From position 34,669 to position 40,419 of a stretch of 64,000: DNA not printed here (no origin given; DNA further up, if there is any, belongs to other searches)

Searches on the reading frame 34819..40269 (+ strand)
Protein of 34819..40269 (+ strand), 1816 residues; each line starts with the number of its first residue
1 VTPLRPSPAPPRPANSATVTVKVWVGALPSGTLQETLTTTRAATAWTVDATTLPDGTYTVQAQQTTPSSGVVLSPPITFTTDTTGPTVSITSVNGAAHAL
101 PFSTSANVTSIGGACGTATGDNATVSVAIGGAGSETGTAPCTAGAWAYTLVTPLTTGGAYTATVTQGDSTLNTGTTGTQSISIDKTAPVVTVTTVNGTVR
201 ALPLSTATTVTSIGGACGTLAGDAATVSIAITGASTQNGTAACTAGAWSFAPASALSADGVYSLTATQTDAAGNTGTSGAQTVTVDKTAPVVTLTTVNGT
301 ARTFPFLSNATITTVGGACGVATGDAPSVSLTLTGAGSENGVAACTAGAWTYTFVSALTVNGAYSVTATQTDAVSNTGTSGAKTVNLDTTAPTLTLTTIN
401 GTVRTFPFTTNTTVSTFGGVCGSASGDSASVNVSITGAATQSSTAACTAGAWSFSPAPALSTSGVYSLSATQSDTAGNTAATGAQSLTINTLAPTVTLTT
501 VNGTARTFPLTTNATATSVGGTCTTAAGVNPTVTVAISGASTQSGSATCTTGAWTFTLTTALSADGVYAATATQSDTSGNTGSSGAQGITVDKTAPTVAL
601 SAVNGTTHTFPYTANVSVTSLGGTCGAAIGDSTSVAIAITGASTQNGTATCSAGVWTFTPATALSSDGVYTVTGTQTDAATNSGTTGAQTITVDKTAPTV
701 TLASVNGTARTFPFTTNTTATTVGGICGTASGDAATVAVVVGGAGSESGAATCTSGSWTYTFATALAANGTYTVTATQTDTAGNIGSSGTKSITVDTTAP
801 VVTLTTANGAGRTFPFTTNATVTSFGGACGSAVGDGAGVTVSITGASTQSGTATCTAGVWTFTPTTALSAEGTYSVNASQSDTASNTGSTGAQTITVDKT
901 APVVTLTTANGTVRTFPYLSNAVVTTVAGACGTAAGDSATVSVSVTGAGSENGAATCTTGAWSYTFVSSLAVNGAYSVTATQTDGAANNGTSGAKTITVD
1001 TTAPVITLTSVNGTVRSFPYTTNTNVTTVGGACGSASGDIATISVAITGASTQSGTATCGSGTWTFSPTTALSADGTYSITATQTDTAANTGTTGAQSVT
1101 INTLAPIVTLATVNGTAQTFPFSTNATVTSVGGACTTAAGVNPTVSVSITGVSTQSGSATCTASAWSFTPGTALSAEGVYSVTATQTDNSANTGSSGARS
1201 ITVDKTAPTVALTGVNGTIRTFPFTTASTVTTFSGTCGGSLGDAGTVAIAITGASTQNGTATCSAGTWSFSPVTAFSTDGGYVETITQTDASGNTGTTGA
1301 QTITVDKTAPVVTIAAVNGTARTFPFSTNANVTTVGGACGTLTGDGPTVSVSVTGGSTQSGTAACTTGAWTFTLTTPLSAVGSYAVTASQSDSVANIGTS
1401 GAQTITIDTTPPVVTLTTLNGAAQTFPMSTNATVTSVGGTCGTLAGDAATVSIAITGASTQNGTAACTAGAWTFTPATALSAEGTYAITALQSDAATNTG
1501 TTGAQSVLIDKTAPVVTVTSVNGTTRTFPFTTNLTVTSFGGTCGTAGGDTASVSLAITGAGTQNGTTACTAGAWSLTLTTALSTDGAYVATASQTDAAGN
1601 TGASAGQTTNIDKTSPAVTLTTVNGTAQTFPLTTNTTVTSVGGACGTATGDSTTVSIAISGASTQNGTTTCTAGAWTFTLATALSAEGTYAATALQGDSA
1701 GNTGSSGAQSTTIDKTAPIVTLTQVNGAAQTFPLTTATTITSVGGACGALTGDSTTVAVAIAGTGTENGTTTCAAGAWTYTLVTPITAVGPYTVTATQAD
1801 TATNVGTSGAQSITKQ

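Call 9: search_protein_families(library=pfam, proteins=[window:34819-40269:+], max_evalue=0.01)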
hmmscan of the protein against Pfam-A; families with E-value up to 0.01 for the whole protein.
window:34819-40269:+ (1816 aa): 5 families
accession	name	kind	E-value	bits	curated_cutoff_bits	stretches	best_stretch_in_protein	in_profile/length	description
PF19077.6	Big_13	-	1.8e-118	388.5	27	16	219-286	35-101/102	Bacterial Ig-like domain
PF13750.12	Big_3_3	-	1.1e-45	155.5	27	4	757-806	2-56/157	Bacterial Ig-like domain (group 3)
PF22845.2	DUF3097_N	-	1e-09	38.4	28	0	895-917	22-43/61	DUF3097, N-terminal domain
PF25333.1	DUF2921_N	-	3.6e-06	28.1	27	0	1131-1183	68-129/194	DUF2921 lipocalin-like domain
PF12245.14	Big_3_2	-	0.00015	22.4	23.3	0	246-287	84-122/122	Bacterial Ig-like domain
